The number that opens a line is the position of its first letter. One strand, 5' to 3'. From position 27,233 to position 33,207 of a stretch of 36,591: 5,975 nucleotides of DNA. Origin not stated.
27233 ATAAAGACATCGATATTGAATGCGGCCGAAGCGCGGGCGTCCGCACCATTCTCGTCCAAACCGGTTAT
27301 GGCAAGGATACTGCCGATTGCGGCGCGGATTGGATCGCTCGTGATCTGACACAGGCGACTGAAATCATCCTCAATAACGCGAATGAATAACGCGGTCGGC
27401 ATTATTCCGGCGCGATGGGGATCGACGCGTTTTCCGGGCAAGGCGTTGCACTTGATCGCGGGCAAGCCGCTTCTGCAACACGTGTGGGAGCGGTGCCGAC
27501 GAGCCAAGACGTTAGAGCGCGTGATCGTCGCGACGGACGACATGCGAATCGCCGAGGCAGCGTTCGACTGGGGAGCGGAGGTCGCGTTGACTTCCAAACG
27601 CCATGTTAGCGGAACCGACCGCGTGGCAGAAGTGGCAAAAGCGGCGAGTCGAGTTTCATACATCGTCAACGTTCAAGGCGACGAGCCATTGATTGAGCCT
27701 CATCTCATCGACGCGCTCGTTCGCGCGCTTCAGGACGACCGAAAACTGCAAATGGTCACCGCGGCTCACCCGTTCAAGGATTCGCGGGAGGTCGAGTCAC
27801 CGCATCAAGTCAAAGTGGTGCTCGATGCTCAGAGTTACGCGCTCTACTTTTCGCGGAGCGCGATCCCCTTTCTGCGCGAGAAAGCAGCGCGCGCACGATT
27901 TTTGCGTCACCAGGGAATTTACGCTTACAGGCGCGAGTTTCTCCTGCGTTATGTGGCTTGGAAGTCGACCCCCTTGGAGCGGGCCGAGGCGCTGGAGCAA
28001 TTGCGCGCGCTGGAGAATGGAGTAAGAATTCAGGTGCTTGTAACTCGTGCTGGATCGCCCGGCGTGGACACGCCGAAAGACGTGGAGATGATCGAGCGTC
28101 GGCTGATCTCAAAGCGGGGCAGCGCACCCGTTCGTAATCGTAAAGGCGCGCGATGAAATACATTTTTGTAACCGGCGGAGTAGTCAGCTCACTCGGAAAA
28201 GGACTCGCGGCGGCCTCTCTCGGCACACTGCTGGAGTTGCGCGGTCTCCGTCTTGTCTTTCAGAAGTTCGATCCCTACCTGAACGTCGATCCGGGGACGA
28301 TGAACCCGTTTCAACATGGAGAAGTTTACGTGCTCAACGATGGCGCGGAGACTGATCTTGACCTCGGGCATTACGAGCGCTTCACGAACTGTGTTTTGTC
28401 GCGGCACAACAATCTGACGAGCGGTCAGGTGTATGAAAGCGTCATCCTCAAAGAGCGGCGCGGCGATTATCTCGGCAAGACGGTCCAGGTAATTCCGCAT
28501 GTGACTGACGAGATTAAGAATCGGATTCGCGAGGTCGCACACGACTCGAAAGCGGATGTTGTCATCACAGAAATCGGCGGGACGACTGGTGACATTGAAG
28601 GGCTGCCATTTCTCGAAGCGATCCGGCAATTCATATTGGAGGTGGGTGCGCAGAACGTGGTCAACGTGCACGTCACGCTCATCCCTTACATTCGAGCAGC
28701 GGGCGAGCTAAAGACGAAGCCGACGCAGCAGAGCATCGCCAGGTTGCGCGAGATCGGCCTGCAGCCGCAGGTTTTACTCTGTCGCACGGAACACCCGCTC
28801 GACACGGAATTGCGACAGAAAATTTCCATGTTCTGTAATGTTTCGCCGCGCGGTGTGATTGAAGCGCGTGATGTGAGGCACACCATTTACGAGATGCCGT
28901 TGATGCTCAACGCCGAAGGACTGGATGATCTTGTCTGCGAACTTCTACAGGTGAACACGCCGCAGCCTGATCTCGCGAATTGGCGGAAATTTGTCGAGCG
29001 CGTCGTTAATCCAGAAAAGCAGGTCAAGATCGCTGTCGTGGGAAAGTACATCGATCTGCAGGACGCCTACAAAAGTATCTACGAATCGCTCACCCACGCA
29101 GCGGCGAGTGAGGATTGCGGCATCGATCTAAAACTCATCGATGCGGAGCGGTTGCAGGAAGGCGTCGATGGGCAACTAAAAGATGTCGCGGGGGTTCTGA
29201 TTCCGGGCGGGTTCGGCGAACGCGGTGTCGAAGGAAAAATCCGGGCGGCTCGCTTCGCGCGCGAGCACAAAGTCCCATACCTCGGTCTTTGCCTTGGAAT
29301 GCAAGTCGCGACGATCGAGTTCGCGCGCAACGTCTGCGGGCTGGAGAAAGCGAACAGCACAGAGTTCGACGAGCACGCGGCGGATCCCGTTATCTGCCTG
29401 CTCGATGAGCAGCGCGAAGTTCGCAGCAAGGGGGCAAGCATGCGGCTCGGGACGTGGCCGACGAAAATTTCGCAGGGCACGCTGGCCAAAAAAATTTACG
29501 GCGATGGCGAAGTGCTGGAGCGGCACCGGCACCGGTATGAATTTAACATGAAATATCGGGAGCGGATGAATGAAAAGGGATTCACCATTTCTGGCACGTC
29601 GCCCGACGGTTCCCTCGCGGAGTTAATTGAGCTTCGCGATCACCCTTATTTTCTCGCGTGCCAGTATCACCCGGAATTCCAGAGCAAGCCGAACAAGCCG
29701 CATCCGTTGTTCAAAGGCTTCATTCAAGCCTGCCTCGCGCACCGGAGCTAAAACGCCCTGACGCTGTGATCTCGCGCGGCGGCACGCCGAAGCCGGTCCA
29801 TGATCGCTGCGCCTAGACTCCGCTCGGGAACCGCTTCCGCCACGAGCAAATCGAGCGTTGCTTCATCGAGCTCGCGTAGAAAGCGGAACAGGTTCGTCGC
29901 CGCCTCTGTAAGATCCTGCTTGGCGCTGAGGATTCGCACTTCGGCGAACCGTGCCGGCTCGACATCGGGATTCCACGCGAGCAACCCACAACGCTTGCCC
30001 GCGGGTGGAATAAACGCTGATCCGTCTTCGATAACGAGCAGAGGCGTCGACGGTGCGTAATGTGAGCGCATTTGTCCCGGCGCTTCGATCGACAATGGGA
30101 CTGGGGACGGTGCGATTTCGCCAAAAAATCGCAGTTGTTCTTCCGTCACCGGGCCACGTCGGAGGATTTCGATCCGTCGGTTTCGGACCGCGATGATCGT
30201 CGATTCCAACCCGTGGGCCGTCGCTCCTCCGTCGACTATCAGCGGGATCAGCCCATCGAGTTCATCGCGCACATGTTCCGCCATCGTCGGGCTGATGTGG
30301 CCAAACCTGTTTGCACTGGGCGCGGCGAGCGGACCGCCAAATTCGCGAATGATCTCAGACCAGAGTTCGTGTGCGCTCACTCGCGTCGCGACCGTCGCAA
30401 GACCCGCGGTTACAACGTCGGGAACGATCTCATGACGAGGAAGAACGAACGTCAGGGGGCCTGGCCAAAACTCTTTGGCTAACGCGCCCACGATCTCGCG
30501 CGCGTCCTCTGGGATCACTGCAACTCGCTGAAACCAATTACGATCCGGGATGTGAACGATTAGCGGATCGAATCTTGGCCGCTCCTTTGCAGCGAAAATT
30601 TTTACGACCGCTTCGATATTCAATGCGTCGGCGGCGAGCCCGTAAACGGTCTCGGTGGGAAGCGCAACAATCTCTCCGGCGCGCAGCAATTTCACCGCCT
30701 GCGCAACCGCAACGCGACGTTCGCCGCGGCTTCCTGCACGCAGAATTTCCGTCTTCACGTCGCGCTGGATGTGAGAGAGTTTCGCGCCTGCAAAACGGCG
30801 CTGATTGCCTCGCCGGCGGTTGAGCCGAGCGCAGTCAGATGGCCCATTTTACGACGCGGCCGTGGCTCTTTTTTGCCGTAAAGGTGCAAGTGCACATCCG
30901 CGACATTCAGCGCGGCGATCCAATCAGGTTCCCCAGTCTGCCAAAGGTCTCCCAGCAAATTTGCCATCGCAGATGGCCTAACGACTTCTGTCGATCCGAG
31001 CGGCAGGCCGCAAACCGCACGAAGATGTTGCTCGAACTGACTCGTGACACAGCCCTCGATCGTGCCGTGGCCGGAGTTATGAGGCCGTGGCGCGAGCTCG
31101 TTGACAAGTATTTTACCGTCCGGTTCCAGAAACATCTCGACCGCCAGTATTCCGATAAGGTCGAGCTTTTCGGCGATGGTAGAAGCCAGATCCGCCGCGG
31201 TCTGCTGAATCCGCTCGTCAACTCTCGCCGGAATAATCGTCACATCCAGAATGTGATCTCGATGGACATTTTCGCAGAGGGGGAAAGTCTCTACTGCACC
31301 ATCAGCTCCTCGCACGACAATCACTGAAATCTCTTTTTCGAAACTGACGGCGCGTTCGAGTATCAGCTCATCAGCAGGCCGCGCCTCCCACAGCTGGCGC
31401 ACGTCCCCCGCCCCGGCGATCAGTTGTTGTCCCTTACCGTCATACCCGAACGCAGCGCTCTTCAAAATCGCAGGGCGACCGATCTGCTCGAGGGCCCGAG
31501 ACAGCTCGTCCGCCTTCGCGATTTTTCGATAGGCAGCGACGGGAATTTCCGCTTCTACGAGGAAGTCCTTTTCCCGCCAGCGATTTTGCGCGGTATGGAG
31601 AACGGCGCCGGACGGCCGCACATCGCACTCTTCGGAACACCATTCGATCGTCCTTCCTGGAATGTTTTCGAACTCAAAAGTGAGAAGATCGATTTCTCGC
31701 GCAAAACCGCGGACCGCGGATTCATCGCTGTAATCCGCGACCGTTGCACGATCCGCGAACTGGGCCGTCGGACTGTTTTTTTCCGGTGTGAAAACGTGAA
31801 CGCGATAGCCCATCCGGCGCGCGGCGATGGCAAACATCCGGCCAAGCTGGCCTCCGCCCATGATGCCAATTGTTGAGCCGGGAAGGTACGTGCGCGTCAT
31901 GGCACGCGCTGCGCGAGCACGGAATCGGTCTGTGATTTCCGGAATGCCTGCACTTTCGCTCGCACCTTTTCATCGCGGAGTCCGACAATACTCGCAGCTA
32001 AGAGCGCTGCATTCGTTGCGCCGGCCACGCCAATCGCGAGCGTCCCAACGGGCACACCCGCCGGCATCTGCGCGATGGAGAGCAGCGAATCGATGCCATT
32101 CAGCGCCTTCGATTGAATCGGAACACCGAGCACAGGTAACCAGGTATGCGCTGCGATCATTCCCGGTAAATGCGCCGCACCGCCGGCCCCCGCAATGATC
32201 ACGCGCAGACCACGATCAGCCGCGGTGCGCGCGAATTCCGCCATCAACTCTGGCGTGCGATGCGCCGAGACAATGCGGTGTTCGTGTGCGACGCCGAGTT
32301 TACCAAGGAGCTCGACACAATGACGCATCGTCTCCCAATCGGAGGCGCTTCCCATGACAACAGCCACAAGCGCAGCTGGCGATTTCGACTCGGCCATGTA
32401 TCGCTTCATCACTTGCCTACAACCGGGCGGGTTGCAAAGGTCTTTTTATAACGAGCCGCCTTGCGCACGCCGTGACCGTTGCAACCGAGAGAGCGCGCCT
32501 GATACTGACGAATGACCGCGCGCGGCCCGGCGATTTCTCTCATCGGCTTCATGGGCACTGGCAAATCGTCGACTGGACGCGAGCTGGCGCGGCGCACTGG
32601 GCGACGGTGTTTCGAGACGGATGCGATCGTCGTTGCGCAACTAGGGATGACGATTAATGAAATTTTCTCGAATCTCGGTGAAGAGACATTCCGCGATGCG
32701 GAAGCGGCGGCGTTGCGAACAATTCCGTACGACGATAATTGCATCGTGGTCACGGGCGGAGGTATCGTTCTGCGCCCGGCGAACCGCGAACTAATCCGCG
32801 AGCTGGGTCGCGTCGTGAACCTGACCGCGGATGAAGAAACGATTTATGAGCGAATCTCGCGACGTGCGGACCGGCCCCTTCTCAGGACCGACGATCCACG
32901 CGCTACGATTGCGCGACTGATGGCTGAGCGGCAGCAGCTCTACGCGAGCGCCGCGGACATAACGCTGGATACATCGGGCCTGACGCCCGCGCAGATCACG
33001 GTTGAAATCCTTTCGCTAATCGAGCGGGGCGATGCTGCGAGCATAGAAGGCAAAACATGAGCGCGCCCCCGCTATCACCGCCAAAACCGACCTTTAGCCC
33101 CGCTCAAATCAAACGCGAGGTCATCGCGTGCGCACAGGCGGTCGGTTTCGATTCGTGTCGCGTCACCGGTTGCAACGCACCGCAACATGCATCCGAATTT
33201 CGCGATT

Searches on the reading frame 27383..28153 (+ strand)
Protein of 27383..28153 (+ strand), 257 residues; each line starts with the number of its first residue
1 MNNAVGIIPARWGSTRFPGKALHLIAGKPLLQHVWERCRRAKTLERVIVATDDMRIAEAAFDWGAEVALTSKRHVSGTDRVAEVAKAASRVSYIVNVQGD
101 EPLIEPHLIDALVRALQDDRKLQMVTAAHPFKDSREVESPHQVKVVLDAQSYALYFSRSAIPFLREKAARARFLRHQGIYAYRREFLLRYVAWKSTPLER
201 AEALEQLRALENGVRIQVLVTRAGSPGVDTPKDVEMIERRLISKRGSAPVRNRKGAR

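Call 80: search_protein_families(library=pfam, proteins=[window:27383-28153:+], max_evalue=0.0001)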
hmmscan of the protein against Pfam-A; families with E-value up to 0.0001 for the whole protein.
window:27383-28153:+ (257 aa): 2 families
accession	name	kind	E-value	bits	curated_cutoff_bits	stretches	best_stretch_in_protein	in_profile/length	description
PF02348.25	CTP_transf_3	-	1.4e-64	218.3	22.6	1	5-216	1-217/217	Cytidylyltransferase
PF12804.13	NTP_transf_3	-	1.1e-10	42.3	27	1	19-164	15-141/160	MobA-like NTP transferase domain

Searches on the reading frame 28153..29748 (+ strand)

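Call 16: search_protein_families(library=pfam, proteins=[window:28153-29748:+], max_evalue=0.00001)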
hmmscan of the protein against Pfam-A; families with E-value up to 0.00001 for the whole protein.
window:28153-29748:+ (532 aa): 2 families
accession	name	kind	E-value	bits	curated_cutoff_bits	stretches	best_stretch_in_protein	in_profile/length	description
PF06418.20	CTP_synth_N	-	2.2e-123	411.2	26.1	1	2-266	1-264/265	CTP synthase N-terminus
PF00117.34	GATase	-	1.4e-37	129.6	22.8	1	302-525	2-189/190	Glutamine amidotransferase class-I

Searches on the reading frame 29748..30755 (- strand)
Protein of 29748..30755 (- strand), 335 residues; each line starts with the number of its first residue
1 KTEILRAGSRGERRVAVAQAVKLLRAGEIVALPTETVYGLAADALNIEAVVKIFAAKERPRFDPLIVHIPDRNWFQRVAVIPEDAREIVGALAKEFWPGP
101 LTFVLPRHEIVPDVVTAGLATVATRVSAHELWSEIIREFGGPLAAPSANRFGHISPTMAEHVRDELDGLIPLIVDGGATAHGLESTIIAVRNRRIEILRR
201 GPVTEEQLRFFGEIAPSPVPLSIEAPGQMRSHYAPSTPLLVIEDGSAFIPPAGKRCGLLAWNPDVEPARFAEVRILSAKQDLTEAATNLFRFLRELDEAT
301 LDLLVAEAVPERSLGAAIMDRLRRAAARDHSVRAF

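Call 80: search_protein_families(library=pfam, proteins=[window:29748-30755:-], max_evalue=0.0001)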
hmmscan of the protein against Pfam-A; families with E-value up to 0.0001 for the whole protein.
window:29748-30755:- (335 aa): 2 families
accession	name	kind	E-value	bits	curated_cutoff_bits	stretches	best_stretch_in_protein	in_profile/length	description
PF01300.24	Sua5_yciO_yrdC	-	7.9e-53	179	25.1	1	23-201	2-178/178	Telomere recombination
PF03481.19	Sua5_C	-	8.3e-25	88.3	22.9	1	222-327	24-136/136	Threonylcarbamoyl-AMP synthase, C-terminal domain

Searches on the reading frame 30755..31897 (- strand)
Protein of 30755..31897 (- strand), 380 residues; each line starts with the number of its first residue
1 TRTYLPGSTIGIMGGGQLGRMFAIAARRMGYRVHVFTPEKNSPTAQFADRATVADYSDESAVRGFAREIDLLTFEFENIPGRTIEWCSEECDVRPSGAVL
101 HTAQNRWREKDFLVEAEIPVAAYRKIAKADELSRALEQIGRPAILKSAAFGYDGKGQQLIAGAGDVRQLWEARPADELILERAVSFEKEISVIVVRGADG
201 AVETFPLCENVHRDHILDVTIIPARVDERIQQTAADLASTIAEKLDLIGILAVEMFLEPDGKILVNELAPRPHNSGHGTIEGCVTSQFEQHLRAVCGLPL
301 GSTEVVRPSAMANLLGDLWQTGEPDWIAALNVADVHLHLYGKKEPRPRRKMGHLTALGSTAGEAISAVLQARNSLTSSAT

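Call 16: search_protein_families(library=pfam, proteins=[window:30755-31897:-], max_evalue=0.00001)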
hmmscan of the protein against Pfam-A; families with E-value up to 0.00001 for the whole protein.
window:30755-31897:- (380 aa): 4 families
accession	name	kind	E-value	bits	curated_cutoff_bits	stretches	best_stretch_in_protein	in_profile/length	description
PF02222.28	ATP-grasp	-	1.2e-58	198.1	27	1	112-288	2-179/179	ATP-grasp domain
PF22660.2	RS_preATP-grasp-like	-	4.4e-29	101.2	27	1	9-104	3-98/98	Ribonucleotide synthetase preATP-grasp domain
PF17769.7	PurK_C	-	2.4e-18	66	22.6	1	309-365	1-54/56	Phosphoribosylaminoimidazole carboxylase C-terminal domain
PF02786.22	CPSase_L_D2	-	5e-07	29.9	19.8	1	111-271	7-179/211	Carbamoyl-phosphate synthase L chain, ATP binding domain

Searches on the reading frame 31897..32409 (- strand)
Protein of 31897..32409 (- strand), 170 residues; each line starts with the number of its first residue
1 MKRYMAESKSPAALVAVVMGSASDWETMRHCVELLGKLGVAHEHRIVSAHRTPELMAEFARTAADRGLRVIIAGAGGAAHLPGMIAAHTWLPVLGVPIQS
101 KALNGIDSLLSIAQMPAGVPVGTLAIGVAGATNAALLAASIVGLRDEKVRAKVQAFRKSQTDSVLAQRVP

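Call 80: search_protein_families(library=pfam, proteins=[window:31897-32409:-], max_evalue=0.0001)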
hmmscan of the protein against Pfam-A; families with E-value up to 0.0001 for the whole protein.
window:31897-32409:- (170 aa): 1 family
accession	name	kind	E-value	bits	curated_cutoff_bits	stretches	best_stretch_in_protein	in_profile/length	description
PF00731.26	AIRC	-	4e-62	208.6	30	1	15-162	2-147/148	AIR carboxylase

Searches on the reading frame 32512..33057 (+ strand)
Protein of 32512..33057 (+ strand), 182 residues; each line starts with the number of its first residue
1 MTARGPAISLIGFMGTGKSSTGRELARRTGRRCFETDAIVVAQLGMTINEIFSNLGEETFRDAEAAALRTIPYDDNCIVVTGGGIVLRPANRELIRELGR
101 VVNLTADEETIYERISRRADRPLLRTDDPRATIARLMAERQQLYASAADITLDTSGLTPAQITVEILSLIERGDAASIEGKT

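Call 80: search_protein_families(library=pfam, proteins=[window:32512-33057:+], max_evalue=0.0001)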
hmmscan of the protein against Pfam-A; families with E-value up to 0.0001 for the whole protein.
window:32512-33057:+ (182 aa): 3 families
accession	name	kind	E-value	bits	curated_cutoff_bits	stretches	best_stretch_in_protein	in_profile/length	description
PF01202.28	SKI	-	1.5e-42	145.9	22.1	1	14-170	1-158/159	Shikimate kinase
PF13238.12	AAA_18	-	5.1e-09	37.1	29.4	1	8-121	1-114/128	AAA domain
PF13671.12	AAA_33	-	5e-05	24.1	27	0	9-142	3-142/143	AAA domain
